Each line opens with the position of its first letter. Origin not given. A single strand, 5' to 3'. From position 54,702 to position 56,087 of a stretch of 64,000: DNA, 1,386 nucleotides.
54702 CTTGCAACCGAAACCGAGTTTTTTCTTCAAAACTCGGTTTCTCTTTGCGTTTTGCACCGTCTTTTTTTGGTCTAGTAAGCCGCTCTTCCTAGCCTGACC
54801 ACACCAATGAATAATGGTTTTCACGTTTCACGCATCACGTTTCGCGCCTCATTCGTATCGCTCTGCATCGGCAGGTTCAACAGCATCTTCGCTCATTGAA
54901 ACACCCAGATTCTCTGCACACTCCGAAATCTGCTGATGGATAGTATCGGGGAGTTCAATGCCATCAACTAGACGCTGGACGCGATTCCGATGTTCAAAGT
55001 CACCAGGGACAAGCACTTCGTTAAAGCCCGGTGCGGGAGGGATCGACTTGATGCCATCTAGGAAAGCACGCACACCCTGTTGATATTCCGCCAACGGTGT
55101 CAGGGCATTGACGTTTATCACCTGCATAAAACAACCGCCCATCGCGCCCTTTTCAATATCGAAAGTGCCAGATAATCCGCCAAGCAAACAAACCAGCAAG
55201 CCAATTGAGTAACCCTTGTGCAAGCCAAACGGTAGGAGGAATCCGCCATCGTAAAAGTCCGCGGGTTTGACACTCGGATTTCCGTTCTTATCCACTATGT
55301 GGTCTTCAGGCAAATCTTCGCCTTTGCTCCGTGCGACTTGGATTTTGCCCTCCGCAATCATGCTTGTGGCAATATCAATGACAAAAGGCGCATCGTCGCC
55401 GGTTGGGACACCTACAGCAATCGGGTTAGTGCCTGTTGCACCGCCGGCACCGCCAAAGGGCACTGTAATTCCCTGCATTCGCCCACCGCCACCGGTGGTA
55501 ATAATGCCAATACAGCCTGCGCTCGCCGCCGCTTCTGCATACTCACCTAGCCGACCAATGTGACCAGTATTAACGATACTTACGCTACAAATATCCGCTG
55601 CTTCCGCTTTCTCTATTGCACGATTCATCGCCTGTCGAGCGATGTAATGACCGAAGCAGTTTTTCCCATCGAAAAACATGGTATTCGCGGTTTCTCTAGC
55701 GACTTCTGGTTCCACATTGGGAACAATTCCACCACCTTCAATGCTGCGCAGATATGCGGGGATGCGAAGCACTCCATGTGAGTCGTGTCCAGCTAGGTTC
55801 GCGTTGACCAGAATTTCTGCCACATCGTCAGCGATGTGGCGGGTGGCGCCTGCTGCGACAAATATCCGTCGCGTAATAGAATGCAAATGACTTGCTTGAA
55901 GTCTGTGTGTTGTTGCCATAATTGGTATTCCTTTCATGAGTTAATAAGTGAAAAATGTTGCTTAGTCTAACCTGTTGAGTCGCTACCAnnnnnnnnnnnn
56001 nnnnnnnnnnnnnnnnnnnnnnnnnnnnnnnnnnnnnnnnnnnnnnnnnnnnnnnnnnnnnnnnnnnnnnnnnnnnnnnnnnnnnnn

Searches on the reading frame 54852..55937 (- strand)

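Call 66: search_protein_families(library=pfam, proteins=[window:54852-55937:-], max_evalue=0.00001)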
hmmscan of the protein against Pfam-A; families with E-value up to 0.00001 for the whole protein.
window:54852-55937:- (362 aa): 1 family
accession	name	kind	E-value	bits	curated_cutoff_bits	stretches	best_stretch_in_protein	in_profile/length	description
PF02615.19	Ldh_2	-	3.9e-96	322.5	38.8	1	14-337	2-332/333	Malate/L-lactate dehydrogenase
